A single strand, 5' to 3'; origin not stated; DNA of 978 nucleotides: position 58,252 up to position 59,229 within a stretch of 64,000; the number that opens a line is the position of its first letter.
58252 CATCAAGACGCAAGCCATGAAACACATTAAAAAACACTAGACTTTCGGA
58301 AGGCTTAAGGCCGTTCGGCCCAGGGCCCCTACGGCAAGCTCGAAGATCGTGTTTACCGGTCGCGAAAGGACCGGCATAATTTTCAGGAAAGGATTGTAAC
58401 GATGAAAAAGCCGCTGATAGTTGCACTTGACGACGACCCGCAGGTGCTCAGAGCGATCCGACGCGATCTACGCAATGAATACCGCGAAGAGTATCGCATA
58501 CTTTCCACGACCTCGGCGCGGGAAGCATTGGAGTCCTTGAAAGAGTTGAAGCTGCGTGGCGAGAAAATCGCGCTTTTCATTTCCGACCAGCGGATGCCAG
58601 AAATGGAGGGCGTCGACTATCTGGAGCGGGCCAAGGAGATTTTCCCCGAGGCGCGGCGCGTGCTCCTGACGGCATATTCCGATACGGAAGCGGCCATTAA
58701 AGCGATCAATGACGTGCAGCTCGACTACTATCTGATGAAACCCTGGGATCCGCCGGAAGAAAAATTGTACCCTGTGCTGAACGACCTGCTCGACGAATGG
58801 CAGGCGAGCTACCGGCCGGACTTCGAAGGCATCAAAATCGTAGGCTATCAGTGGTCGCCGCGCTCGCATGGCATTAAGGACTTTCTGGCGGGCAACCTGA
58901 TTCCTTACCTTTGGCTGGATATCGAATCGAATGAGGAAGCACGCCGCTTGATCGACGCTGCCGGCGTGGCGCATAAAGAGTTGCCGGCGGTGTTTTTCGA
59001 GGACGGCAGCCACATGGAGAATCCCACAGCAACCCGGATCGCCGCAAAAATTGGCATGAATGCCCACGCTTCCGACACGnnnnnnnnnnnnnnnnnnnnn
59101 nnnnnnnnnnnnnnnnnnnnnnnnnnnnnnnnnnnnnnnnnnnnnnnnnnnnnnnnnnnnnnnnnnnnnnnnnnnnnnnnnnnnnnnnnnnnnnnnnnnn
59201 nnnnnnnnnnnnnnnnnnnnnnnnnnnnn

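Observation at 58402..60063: REC domain fused to a TrxR-fold flavoprotein that has lost the CxxC disulfide centre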

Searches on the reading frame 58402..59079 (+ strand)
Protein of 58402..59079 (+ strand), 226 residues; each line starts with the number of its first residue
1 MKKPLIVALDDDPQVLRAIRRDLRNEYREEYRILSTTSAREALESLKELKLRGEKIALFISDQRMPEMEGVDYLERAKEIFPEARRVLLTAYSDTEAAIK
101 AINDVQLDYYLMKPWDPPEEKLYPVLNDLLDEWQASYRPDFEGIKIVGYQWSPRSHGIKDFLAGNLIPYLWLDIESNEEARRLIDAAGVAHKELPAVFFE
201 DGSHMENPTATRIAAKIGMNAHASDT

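Call 35: search_solved_structures(query=window:58402-59079:+, max_evalue=0.01, show_alignments=2)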
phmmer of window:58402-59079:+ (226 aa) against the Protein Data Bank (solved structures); distinct sequences matched with E-value up to 0.01: 86 (the best 60 are shown).
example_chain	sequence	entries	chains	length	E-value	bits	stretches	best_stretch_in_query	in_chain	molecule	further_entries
2rjn_A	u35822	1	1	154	2.6e-16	62.9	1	5-122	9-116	Response regulator receiver:Metal-dependent phosphohydrolase, HD subdomain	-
2jk1_A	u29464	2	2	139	4.6e-16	62.1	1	4-120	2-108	HYDROGENASE TRANSCRIPTIONAL REGULATORY PROTEIN HUPR1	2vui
2vuh_B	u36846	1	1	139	1.7e-15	60.3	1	4-120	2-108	HYDROGENASE TRANSCRIPTIONAL REGULATORY PROTEIN HUPR1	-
6swl_A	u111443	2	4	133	1.6e-11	47.3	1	4-116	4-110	Two-component response regulator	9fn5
3hv2_A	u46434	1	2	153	2.2e-10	43.5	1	38-126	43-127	Response regulator/HD domain protein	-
9xzo_A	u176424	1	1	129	2.4e-10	43.4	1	6-126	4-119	De novo protein M1X0B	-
3crn_A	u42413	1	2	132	3.3e-10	42.9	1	6-133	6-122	Response regulator receiver domain protein, CheY-like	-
3kcn_A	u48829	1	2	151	2.5e-09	40.1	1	6-117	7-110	Adenylate cyclase homolog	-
6swf_A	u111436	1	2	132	6.3e-09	38.8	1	9-119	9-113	Two-component response regulator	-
6swb_A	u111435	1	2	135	7.4e-09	38.5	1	9-119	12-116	Two-component response regulator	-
3jte_A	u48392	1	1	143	2.7e-07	33.4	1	6-115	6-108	Response regulator receiver protein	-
1tmy_A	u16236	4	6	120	5.9e-07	32.3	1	8-118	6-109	CHEY PROTEIN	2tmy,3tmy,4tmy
4iga_A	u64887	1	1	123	6.3e-07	32.2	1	8-118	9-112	Chemotaxis protein CheY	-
1u0s_Y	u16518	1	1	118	6.4e-07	32.2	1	9-118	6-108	Chemotaxis protein cheY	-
1dc7_A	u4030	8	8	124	7.9e-07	31.9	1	49-119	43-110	NITROGEN REGULATION PROTEIN | NITROGEN REGULATION PROTEIN NR(I) | NTRC RECEIVER DOMAIN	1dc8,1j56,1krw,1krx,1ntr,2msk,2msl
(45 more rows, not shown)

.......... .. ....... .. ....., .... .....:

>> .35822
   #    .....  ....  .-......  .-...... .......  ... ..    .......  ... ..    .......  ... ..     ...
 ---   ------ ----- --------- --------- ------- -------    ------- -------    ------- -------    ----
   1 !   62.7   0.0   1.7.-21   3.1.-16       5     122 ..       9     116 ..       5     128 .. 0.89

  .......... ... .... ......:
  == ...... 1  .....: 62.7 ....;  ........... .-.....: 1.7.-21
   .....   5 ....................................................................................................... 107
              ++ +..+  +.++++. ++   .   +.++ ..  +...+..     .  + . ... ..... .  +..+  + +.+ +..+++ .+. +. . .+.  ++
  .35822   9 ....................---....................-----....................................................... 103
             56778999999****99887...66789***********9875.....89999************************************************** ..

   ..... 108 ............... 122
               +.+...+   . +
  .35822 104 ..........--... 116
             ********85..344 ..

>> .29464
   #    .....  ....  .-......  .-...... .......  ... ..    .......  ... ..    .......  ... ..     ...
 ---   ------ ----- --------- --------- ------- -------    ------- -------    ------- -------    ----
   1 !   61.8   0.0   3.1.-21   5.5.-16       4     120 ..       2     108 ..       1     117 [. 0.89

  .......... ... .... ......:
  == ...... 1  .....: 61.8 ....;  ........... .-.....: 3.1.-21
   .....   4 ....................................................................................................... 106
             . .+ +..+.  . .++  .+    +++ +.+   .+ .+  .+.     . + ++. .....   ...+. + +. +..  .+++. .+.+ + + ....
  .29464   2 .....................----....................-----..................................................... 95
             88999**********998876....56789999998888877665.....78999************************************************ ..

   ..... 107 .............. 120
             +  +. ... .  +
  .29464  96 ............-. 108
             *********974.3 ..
